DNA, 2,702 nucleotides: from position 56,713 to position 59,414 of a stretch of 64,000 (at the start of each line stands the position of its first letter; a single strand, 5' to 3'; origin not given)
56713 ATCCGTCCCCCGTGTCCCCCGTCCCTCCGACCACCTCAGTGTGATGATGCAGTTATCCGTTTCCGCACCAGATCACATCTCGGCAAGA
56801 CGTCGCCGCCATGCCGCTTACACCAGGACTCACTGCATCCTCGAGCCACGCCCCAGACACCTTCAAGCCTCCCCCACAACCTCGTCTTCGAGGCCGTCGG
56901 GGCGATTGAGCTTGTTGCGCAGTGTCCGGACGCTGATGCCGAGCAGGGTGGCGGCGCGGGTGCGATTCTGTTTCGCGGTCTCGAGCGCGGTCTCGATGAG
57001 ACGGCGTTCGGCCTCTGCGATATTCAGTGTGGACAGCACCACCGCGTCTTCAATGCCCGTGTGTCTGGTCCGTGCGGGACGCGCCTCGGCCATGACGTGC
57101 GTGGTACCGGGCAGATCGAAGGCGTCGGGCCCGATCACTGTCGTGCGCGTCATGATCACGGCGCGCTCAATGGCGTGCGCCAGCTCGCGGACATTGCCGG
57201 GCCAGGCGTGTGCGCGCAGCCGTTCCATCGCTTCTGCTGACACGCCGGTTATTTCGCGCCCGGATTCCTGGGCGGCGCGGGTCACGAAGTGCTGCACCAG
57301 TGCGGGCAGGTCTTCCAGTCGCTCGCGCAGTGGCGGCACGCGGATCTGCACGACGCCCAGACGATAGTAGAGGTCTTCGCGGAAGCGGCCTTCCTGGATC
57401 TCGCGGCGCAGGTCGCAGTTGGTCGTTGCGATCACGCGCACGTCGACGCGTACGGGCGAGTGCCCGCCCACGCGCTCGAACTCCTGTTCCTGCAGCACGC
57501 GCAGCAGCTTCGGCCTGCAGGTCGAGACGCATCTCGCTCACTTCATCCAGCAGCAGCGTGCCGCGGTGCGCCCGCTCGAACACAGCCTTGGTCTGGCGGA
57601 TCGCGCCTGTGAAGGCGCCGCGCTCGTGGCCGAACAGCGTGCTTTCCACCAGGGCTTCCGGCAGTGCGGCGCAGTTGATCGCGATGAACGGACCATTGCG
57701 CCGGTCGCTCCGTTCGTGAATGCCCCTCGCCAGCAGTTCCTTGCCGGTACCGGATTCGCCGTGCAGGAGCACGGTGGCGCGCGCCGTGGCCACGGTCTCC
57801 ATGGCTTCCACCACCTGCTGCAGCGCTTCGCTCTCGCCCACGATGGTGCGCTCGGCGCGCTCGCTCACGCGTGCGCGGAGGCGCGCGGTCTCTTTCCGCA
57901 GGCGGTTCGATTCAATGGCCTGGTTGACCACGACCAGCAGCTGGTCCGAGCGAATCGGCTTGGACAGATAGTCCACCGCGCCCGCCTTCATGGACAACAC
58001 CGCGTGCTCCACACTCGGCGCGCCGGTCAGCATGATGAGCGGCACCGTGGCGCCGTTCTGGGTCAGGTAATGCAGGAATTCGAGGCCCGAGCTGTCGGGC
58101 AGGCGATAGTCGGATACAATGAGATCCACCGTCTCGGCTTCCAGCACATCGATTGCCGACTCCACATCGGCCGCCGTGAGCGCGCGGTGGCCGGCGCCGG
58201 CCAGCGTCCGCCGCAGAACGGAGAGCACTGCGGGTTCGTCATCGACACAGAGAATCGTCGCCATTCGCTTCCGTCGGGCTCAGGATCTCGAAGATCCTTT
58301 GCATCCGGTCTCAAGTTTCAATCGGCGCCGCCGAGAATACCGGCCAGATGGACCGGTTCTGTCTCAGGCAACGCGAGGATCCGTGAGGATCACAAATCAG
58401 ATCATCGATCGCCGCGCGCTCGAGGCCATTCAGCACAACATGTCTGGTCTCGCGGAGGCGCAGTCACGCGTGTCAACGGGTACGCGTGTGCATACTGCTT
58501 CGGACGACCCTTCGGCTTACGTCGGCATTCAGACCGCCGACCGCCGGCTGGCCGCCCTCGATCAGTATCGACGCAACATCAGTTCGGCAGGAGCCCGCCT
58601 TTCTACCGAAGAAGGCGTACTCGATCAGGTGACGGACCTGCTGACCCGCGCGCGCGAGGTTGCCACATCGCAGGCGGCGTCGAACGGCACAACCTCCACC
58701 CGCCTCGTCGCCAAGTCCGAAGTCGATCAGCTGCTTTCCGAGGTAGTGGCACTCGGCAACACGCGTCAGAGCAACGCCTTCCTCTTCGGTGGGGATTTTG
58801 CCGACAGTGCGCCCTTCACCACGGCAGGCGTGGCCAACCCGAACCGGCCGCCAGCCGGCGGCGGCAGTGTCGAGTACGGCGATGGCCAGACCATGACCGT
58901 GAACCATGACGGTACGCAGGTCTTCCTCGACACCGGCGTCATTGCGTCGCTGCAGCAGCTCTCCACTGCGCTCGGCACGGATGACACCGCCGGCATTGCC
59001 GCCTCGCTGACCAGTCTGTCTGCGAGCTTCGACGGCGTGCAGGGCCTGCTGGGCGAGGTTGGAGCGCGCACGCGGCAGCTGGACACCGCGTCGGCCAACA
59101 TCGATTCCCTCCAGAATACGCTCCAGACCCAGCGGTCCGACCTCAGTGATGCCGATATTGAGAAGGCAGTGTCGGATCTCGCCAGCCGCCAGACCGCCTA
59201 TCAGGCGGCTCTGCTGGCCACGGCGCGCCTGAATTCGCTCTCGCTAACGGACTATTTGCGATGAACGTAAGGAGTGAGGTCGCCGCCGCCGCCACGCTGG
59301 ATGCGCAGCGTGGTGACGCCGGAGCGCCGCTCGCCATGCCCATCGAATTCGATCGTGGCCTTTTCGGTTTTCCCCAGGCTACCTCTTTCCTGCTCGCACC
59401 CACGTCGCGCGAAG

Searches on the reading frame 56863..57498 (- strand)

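Call 50: search_protein_families(library=pfam, proteins=[window:56863-57498:-], max_evalue=0.1)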
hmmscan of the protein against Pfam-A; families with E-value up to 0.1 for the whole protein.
window:56863-57498:- (211 aa): 10 families
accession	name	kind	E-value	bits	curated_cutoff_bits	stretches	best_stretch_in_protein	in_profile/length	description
PF25601.1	AAA_lid_14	-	4.8e-25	87.6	27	1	58-127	1-70/87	AAA+ ATPase lid domain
PF00158.32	Sigma54_activat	-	8.5e-17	61.8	20.2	1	1-52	116-167/168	Sigma-54 interaction domain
PF02954.25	HTH_8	-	9.4e-11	41.7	22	1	160-199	2-41/42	Bacterial regulatory protein, Fis family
PF14532.12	Sigma54_activ_2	-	6.2e-05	23.7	25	1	17-57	98-138/138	Sigma-54 interaction domain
PF20432.4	Xre-like-HTH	-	0.011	16.4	25.8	1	171-199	18-46/63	Antitoxin Xre-like helix-turn-helix domain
PF18024.7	HTH_50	-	0.011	15.9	27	0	160-199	8-46/50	Helix-turn-helix domain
PF13556.12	HTH_30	-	0.018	15.2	27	1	176-199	12-35/59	PucR C-terminal helix-turn-helix domain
PF13384.12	HTH_23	-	0.066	13.5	24.6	0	174-199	16-40/50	Homeodomain-like domain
PF00376.29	MerR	-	0.068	13.4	28.2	0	182-194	5-17/38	MerR family regulatory protein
PF08448.16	PAS_4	-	0.078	13.6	23.1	0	72-156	16-102/110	PAS fold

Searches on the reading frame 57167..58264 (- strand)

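Call 16: search_protein_families(library=pfam, proteins=[window:57167-58264:-], max_evalue=0.001)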
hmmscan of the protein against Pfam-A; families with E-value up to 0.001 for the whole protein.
window:57167-58264:- (365 aa): 6 families
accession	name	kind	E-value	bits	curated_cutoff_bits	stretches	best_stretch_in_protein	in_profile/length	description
PF00158.32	Sigma54_activat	-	4.3e-42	144.1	20.2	1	141-252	1-112/168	Sigma-54 interaction domain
PF00072.30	Response_reg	-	9.8e-26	90.5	30.2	1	4-113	1-110/111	Response regulator receiver domain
PF14532.12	Sigma54_activ_2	-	8.2e-11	42.7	25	1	142-252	1-88/138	Sigma-54 interaction domain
PF13191.12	AAA_16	-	1.5e-05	26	32.6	1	142-224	3-88/167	AAA ATPase domain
PF01078.27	Mg_chelatase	-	0.00031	20.6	20.3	0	149-183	9-43/207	Magnesium chelatase, subunit ChlI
PF00004.35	AAA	-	0.00083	20.2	21.2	0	165-246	1-70/131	ATPase family associated with various cellular activities (AAA)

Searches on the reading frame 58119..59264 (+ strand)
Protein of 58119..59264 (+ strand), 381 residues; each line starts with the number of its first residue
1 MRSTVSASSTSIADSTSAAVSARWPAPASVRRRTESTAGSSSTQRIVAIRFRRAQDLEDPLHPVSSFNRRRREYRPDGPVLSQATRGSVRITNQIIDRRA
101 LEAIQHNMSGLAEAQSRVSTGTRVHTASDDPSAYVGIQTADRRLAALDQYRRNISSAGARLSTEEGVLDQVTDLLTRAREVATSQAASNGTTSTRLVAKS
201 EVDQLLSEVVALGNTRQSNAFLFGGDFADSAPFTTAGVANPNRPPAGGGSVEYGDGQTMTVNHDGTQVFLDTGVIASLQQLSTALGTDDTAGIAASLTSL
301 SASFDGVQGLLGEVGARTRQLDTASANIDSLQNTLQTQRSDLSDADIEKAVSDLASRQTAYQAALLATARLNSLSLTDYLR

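Call 50: search_protein_families(library=pfam, proteins=[window:58119-59264:+], max_evalue=0.1)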
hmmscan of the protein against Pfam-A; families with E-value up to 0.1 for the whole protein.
window:58119-59264:+ (381 aa): 2 families
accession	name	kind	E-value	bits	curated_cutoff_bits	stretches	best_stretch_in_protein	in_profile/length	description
PF00669.25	Flagellin_N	-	8.8e-18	65.1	26.6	1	92-222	2-133/139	Bacterial flagellin N-terminal helical region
PF00700.27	Flagellin_C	-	1e-09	39.1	23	1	311-380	15-86/86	Bacterial flagellin C-terminal helical region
